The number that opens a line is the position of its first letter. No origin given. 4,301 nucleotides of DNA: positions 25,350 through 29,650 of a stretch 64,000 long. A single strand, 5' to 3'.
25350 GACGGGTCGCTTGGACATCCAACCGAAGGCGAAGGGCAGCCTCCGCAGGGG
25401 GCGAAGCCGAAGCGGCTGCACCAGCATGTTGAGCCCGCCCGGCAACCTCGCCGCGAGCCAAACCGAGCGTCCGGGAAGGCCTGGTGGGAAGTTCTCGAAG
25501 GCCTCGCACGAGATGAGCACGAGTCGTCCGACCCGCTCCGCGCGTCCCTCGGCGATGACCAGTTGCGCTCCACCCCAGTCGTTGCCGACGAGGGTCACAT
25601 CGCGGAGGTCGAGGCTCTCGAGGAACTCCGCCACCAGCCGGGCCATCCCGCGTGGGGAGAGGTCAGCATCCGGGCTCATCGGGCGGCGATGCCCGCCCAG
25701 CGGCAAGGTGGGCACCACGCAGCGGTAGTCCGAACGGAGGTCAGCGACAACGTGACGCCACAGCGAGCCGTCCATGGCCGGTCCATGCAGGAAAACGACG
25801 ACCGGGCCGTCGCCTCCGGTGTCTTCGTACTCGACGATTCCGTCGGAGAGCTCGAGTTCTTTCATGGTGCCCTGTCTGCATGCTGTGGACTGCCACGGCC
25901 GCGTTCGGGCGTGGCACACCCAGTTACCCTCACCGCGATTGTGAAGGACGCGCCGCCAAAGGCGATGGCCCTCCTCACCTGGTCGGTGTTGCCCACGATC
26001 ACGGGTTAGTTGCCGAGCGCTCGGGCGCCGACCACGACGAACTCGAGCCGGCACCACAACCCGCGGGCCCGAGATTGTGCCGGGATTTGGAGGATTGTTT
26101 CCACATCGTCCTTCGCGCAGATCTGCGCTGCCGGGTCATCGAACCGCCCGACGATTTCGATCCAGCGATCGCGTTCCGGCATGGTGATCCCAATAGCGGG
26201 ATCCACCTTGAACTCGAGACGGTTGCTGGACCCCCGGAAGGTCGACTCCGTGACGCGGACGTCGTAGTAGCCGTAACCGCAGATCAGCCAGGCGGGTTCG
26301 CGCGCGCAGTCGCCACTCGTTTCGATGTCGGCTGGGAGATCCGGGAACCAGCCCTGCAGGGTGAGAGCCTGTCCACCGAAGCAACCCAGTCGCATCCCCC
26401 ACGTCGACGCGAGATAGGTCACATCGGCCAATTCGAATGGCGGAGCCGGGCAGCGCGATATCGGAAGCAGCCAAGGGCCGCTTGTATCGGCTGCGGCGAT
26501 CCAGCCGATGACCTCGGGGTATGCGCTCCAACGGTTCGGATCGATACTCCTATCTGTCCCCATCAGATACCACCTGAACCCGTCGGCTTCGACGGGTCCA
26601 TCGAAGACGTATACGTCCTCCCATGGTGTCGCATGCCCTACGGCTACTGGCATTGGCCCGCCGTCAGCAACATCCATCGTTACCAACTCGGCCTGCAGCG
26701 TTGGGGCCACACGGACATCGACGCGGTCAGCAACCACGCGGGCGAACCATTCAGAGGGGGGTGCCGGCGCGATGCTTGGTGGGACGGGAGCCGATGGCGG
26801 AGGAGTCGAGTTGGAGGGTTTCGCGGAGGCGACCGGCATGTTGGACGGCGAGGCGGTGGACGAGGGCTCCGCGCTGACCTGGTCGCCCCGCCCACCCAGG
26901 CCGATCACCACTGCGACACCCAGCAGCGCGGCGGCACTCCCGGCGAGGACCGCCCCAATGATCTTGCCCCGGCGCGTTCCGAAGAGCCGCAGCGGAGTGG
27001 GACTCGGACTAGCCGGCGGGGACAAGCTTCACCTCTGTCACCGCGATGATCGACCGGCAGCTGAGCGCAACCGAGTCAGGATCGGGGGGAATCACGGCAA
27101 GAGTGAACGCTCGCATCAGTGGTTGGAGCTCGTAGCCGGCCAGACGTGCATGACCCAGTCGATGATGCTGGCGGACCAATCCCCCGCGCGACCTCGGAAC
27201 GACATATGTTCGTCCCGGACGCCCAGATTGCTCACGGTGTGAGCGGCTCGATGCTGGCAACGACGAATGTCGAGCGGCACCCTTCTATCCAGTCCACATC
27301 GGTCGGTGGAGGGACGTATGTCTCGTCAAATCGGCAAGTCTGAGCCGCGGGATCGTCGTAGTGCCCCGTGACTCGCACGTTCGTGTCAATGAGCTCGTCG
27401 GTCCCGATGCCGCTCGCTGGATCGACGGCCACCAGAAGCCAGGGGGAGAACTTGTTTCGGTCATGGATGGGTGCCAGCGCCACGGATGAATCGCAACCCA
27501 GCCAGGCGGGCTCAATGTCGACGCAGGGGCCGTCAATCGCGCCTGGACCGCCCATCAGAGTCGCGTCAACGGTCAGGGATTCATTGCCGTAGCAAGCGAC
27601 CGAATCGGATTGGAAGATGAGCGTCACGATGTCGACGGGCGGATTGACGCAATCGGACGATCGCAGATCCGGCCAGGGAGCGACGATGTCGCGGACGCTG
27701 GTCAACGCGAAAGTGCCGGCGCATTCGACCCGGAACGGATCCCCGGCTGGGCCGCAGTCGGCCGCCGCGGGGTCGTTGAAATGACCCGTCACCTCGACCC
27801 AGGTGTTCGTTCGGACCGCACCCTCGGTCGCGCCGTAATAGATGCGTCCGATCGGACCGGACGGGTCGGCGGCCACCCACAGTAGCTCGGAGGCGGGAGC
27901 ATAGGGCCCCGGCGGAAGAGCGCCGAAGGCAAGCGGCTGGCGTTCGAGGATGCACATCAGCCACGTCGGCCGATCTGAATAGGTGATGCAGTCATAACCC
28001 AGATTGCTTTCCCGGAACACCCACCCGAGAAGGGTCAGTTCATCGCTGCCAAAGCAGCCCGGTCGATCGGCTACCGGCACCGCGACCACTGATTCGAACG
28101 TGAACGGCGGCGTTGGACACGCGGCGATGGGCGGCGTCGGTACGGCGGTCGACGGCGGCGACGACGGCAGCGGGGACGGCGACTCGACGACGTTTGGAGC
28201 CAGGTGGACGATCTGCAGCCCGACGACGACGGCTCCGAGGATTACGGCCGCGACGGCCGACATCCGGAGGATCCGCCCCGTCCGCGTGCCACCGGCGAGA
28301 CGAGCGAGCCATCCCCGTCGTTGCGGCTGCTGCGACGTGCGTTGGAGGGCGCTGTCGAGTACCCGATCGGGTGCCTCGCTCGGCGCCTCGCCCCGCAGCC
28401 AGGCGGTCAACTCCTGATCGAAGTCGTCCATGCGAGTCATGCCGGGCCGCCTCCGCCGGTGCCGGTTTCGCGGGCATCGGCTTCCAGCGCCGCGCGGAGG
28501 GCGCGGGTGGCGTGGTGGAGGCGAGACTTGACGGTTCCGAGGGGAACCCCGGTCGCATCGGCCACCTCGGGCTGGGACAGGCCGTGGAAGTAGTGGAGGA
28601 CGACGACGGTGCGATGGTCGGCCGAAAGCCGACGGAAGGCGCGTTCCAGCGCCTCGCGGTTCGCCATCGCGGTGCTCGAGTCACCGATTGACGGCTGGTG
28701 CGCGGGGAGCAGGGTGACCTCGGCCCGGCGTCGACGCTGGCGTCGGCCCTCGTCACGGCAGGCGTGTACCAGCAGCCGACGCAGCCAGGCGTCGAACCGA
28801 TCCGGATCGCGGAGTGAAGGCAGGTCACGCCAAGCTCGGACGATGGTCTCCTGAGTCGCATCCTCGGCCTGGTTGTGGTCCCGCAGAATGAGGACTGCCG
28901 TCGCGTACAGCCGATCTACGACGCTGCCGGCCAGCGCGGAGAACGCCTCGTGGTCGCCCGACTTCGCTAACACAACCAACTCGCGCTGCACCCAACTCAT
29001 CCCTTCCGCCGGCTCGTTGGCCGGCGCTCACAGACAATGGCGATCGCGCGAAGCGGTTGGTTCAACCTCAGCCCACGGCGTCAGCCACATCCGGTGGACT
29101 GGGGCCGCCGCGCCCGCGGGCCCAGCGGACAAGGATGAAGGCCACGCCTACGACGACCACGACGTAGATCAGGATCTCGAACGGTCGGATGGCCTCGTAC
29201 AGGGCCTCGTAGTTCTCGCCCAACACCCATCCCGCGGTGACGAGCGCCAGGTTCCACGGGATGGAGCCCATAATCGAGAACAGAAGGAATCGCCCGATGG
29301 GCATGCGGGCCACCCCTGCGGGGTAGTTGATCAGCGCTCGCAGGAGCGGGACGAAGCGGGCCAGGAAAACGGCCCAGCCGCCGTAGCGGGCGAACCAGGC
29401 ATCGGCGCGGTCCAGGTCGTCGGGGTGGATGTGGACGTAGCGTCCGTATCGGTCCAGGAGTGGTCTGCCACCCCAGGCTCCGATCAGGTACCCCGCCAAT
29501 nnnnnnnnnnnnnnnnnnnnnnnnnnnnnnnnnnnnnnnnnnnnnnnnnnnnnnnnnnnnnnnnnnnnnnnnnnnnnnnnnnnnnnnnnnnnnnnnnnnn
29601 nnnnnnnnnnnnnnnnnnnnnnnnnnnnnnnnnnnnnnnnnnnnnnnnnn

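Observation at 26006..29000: ECF sigma / anti-sigma pair whose sensor carries a duplicated, unrecognised Cys-containing extracytoplasmic module, plus a free-standing paralog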

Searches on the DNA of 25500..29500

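Call 58: search_rna_families(source=window, start=25500, end=29500, threshold=evalue, max_evalue=1)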
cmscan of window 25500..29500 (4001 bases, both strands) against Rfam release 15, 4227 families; matches with E-value up to 1: 1.
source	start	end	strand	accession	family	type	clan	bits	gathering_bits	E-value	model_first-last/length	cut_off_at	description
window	28725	28759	+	RF01333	CRISPR-DR20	Gene; CRISPR;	-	24.8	42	0.053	1-36/36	no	CRISPR RNA direct repeat element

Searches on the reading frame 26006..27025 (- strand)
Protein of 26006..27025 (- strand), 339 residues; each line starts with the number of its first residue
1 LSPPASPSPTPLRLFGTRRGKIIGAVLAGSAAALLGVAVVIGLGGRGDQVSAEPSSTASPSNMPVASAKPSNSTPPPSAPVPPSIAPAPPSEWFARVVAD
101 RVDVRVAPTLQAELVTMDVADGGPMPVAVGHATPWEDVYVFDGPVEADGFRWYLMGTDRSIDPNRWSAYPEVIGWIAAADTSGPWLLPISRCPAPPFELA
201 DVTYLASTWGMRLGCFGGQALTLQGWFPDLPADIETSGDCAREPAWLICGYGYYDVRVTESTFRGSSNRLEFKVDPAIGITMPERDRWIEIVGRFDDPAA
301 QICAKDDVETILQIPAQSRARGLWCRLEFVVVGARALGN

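Call 3: search_protein_families(library=pfam, proteins=[window:26006-27025:-], max_evalue=1)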
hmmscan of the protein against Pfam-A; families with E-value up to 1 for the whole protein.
window:26006-27025:- (339 aa): 1 family
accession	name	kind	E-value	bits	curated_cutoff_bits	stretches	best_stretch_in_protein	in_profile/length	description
PF02119.21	FlgI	-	0.28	10.5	25.3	1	31-63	13-45/343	Flagellar P-ring protein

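Call 4: search_protein_families(library=ncbifam, proteins=[window:26006-27025:-], max_evalue=1)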
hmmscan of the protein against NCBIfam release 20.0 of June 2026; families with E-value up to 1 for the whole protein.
window:26006-27025:- (339 aa): 1 family
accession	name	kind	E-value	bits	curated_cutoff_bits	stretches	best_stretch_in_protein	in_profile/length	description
NF033761.1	gliding_GltJ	equivalog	0.54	9.2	450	1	13-116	363-467/671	adventurous gliding motility protein GltJ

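Call 9: search_solved_structures(query=window:26006-27025:-, max_evalue=10)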
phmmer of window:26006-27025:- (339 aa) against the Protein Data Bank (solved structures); distinct sequences matched with E-value up to 10: 1.
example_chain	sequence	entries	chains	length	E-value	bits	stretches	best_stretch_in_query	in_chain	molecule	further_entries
3cp0_A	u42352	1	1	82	0.09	15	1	107-180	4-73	Membrane protein implicated in regulation of membrane protease activity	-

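Call 40: search_protein_families(library=pfam, alignment_id=A3, max_evalue=0.01)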
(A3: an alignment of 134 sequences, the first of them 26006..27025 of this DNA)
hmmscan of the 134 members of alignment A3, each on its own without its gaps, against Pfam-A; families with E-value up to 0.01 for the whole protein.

A. member 1, window:26006-27025:- (339 aa): 0 families

B. families by the number of members that match (of 134 scanned): 5 families
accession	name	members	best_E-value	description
PF08239.17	SH3_3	13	2.5e-12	Bacterial SH3 domain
PF07676.18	PD40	1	1e-17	WD40-like Beta Propeller Repeat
PF00930.27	DPPIV_N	1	5.5e-15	Dipeptidyl peptidase IV (DPP IV) N-terminal region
PF10647.15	Gmad1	1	6.6e-08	Lipoprotein LpqB beta-propeller domain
PF13490.11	zf-HC2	1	0.0024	Putative zinc-finger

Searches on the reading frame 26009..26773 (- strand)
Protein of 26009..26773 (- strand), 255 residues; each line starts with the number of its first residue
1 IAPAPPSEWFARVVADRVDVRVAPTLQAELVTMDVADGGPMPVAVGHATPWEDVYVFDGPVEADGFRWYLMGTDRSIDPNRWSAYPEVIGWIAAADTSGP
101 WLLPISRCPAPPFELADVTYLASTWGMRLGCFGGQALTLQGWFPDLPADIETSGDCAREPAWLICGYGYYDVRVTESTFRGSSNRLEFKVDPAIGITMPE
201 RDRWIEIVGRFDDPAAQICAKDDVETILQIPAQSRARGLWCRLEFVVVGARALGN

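Call 54: predict_structure(alignment_id=A4)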
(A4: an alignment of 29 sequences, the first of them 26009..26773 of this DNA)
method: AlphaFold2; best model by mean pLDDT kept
length: 255 residues; sequences in the alignment: 29
mean_pLDDT: 87.6   pTM: 0.83
mean pLDDT of the five models: 87.6, 86.5, 85.9, 85.8, 85.0
residues with pLDDT >= 90: 165; 70-90: 60; 50-70: 24; < 50: 6
segments of 3 or more residues with pLDDT < 50: 224-229
pLDDT, mean of each block of 10 residues (from residue 1): 75 96 97 93 96 93 96 81 79 94 93 94 87 96 88 78 79 87 85 94 97 90 49 74 95 95
secondary structure, 60 per line:
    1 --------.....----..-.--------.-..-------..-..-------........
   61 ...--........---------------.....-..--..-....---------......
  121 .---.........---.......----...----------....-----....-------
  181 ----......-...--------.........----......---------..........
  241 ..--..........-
elements in order: E9-13 E53-63 E66-73 E89-93 E102-105 H115-121 H125-132 E137-143 H161-164 E170-173 E185-190 E203-211 H216-221 H231-242 E245-254

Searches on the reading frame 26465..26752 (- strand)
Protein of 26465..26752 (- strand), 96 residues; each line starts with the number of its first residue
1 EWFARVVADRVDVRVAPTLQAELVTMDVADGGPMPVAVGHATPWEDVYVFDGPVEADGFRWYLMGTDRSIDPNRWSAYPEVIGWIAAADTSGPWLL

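Call 41: search_protein_families(library=pfam, proteins=[window:26465-26752:-], max_evalue=5)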
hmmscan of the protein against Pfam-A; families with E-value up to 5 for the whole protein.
seq(96 aa): 0 families
